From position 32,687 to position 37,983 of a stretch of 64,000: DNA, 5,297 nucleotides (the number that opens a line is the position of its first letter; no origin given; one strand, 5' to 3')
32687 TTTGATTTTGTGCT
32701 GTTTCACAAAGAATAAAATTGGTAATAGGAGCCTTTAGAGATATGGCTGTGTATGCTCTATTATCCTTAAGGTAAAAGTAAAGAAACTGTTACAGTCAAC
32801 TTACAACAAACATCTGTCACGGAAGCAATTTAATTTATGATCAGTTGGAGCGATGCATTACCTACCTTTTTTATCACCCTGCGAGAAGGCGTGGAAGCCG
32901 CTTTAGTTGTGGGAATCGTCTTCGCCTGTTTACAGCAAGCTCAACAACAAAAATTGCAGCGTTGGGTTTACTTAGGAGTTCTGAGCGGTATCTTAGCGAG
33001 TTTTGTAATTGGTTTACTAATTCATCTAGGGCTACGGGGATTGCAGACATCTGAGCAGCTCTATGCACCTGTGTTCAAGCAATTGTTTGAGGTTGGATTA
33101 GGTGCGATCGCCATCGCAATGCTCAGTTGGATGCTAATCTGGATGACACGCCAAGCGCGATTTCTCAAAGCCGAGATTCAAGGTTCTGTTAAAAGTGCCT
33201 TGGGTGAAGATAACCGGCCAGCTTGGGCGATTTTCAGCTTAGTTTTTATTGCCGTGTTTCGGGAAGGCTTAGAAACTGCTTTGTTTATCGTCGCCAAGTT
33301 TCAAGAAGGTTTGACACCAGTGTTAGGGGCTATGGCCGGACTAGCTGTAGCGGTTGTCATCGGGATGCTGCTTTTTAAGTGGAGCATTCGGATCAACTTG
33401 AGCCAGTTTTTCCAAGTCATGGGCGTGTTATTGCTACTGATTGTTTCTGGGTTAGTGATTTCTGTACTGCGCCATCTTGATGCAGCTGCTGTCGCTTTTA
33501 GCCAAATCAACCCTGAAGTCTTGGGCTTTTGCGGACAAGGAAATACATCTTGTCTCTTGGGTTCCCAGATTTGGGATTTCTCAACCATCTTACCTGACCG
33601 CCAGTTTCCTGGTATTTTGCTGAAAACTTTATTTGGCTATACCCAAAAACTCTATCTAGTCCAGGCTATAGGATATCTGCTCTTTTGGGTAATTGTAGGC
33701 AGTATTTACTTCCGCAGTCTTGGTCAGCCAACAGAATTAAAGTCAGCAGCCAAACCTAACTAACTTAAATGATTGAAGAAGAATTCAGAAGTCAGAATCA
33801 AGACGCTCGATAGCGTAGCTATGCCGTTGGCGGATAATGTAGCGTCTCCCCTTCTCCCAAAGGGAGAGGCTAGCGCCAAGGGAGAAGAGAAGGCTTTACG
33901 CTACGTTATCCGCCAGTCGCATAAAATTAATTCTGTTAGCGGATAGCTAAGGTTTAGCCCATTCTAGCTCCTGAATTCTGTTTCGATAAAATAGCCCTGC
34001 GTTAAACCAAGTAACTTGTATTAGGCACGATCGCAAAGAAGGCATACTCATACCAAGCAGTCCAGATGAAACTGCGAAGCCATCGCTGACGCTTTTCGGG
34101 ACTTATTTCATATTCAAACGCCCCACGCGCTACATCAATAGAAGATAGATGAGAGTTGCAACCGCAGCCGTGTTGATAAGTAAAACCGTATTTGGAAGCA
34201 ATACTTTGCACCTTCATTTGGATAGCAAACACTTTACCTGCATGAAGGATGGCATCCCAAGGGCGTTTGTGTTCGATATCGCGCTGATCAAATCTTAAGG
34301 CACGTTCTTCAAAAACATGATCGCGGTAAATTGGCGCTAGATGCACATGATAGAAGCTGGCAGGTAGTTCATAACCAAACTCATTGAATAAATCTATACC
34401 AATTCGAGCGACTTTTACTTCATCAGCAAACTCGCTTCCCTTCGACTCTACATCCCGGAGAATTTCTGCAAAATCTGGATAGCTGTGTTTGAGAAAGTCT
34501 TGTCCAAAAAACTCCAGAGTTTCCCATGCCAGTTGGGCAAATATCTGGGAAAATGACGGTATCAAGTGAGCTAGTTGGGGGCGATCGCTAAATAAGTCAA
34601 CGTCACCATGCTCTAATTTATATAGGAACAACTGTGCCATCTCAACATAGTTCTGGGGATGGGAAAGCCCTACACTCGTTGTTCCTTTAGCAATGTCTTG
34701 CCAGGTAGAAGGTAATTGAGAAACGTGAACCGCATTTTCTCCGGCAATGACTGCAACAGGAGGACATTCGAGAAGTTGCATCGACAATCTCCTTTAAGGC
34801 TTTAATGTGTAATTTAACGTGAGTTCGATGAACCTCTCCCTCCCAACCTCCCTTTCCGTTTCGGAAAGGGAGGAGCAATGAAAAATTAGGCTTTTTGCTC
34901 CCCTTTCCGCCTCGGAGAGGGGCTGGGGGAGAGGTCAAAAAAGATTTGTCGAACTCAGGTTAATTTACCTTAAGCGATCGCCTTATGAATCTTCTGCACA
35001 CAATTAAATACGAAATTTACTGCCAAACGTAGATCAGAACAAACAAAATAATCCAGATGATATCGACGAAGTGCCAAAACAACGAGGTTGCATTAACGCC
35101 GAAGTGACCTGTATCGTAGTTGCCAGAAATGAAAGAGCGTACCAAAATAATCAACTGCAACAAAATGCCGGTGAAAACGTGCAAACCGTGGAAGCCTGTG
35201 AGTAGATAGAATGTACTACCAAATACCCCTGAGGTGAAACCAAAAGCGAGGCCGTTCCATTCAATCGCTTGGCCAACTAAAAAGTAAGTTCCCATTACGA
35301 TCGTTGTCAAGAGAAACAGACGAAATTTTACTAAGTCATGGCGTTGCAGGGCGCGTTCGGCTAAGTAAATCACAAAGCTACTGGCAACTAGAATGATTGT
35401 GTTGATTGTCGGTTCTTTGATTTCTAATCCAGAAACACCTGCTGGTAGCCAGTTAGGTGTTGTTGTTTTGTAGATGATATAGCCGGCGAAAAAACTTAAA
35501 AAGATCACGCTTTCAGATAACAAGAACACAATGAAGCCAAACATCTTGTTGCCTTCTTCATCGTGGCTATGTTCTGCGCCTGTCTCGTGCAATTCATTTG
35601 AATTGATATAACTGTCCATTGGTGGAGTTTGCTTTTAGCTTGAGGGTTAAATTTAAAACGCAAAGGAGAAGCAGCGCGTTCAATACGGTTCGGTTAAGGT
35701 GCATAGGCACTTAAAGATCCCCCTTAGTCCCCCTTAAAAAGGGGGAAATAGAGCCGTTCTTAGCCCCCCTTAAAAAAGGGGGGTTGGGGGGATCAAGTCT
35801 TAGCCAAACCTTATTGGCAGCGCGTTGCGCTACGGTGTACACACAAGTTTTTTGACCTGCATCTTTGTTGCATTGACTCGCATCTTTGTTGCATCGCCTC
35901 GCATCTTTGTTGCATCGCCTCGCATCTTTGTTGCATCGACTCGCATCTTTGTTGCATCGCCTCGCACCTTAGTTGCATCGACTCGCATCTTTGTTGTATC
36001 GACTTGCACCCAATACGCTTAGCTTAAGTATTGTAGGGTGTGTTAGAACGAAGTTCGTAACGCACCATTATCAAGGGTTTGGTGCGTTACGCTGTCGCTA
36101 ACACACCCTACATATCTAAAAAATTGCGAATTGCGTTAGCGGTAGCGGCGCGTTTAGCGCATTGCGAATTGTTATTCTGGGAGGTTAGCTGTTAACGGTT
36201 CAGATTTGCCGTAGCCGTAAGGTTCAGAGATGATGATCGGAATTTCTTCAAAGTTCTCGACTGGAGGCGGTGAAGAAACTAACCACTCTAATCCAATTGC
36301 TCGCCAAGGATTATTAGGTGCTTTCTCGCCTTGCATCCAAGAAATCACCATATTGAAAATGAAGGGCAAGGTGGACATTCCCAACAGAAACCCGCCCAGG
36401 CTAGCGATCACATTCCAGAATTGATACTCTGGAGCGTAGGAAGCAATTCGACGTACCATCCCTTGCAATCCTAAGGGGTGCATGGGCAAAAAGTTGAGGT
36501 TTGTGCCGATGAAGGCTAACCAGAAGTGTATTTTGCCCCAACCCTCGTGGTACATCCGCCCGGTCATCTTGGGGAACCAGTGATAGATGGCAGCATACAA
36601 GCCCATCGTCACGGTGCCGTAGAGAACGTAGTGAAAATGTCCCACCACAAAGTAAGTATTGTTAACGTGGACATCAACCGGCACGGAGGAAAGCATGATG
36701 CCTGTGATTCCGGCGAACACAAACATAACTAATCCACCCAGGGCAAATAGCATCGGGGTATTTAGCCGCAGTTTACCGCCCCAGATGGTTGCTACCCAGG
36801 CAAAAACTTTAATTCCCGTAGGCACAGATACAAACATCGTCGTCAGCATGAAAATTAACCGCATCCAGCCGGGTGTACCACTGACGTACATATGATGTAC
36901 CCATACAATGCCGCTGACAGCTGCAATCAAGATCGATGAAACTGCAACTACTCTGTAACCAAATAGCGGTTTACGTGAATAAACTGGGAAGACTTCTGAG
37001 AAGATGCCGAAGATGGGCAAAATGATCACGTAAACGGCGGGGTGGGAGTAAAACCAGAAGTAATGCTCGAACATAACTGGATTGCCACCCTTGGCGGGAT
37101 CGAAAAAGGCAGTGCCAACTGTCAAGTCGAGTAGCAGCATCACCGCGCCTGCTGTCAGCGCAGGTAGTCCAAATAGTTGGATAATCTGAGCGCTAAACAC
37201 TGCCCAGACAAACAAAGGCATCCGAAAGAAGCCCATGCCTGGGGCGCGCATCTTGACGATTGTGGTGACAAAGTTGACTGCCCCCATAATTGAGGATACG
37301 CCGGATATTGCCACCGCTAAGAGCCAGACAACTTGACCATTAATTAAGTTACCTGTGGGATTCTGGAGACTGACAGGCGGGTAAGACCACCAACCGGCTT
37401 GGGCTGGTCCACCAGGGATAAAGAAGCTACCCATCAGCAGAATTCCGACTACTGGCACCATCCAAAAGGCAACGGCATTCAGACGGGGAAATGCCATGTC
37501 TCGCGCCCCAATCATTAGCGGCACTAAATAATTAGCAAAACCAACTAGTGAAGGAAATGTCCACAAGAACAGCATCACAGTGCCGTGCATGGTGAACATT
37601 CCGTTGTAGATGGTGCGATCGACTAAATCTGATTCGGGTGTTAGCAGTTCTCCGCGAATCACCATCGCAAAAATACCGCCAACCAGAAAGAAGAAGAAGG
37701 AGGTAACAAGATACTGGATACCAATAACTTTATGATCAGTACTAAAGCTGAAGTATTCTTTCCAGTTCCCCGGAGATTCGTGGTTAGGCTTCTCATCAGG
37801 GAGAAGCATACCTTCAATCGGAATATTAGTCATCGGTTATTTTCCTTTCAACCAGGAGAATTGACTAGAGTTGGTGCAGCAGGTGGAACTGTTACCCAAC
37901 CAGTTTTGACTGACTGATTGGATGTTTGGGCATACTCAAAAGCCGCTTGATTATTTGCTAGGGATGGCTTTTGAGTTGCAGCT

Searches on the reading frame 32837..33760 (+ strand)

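Call 73: search_protein_families(library=pfam, proteins=[window:32837-33760:+], max_evalue=0.01)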
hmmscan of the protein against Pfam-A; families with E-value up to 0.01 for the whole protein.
window:32837-33760:+ (308 aa): 2 families
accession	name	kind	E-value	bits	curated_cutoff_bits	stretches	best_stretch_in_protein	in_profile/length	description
PF03239.20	FTR1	-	1.4e-59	202.1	25.3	1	8-291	2-283/284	Iron permease FTR1 family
PF12822.12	ECF_trnsprt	-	0.0033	17.9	30.7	1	7-150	31-160/169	ECF transporter, substrate-specific component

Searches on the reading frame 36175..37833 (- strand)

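Call 73: search_protein_families(library=pfam, proteins=[window:36175-37833:-], max_evalue=0.01)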
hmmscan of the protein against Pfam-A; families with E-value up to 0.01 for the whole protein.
window:36175-37833:- (553 aa): 1 family
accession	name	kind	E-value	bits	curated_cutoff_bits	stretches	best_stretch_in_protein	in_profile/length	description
PF00115.25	COX1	-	1e-160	535.8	34.8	1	37-483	2-436/436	Cytochrome C and Quinol oxidase polypeptide I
